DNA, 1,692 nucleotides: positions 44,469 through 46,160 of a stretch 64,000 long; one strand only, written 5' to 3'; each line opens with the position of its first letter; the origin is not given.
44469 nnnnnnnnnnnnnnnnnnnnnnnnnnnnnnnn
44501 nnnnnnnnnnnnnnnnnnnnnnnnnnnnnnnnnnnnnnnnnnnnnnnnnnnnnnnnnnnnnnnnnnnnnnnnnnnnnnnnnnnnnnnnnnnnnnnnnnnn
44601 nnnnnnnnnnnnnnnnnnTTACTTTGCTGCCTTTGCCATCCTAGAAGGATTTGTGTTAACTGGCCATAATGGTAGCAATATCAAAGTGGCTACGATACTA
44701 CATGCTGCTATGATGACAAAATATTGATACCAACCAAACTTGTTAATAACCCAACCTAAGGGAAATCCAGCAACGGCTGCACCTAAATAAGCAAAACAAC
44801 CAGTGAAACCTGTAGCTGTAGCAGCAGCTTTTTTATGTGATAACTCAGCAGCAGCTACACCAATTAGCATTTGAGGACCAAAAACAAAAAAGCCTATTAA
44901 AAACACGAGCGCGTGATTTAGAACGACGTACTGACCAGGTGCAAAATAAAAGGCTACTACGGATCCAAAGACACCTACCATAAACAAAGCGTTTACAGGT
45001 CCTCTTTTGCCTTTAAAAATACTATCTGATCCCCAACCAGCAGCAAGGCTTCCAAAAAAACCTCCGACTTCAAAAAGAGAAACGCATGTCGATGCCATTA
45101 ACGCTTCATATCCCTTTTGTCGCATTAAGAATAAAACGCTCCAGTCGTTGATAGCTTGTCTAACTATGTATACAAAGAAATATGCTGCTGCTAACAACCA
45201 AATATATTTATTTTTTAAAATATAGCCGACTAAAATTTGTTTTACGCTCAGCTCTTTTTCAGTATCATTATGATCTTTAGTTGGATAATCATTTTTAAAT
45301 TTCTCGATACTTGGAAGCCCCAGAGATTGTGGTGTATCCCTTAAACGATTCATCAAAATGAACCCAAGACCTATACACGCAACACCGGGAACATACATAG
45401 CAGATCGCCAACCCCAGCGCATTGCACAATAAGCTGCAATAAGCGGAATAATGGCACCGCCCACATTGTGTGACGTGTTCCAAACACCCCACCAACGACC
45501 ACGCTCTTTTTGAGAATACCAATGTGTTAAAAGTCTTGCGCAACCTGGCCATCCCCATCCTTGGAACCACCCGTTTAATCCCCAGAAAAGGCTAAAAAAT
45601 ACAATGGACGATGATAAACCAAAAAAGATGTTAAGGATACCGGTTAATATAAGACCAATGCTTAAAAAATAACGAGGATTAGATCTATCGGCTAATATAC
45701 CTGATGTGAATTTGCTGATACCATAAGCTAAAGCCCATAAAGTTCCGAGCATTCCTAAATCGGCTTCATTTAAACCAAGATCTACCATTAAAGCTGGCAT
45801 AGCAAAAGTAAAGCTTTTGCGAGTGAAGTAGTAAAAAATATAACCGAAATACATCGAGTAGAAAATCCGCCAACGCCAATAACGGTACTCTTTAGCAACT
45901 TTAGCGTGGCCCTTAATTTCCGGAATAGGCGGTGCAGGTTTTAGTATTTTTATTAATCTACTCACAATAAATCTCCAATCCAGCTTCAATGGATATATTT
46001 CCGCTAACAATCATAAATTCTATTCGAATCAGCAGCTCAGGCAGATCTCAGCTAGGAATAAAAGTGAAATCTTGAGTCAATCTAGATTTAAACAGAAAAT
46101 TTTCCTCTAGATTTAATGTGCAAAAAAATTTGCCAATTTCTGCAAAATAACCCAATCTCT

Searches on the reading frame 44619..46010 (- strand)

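Call 5: search_protein_families(library=pfam, proteins=[window:44619-46010:-], max_evalue=0.1)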
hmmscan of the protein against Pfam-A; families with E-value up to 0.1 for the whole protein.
window:44619-46010:- (463 aa): 2 families
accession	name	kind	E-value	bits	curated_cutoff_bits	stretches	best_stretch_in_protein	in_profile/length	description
PF07690.21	MFS_1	-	7.7e-56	189.9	33.4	2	54-414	2-346/347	Major Facilitator Superfamily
PF00083.30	Sugar_tr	-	0.0029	17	22.3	1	290-449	43-191/452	Sugar (and other) transporter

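Call 6: search_protein_families(library=ncbifam, proteins=[window:44619-46010:-], max_evalue=0.1)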
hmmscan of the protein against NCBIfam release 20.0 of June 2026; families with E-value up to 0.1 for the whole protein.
window:44619-46010:- (463 aa): 25 families
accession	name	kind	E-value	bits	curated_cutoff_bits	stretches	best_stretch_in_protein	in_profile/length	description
NF008661.1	PRK11663.1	subfamily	7.4e-174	578.9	564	1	20-451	2-433/439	MFS transporter family glucose-6-phosphate receptor UhpC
TIGR00881.1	2A0104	subfamily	2.3e-132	441.6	407.75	1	54-430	1-378/379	phosphoglycerate transporter protein PgtP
TIGR00712.1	glpT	equivalog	7.4e-124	414.2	632.55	1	20-448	2-434/440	glycerol-3-phosphate transporter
NF008433.0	PRK11273.1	equivalog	2.2e-119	399.6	748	1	20-446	2-432/452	glycerol-3-phosphate transporter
NF007107.1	PRK09556.1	equivalog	5.8e-76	256.3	497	1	49-446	31-447/469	hexose-6-phosphate:phosphate antiporter UhpT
NF047787.1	PhglyTportPgtP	equivalog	4.4e-68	230.1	750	1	22-442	4-430/451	phosphoglycerate transporter PgtP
TIGR00893.1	2A0114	subfamily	3.1e-43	148.2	395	1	57-446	3-396/399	D-galactonate transporter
TIGR00895.1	2A0115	subfamily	8.1e-22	77.7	418.55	2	67-402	36-378/398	aromatic acid/H+ symport family MFS transporter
NF049980.1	SfMCT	equivalog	4.9e-15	55.1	320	1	72-435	26-375/378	L-lactate MFS transporter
TIGR00890.1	2A0111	subfamily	3.3e-14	52.6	374.85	2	66-443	21-376/377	oxalate/formate antiport family MFS transporter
NF008586.0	PRK11551.1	equivalog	1.8e-13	50.3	410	1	65-439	32-384/406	3-(3-hydroxy-phenyl)propionate transporter MhpT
NF053517.1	HbztTptrPcaK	equivalog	2.2e-10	40.1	770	1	45-399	16-378/437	4-hydroxybenzoate transporter PcaK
TIGR00886.1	2A0108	subfamily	4.1e-10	39.3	311.7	1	60-411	9-368/368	NarK family nitrate/nitrite MFS transporter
TIGR00894.1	2A0114euk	subfamily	5.3e-10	38.4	626.45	1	94-278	87-271/465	Na(+)-dependent inorganic phosphate cotransporter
TIGR00880.1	2_A_01_02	superfamily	3.1e-08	33.8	131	1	94-220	5-135/141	multidrug resistance protein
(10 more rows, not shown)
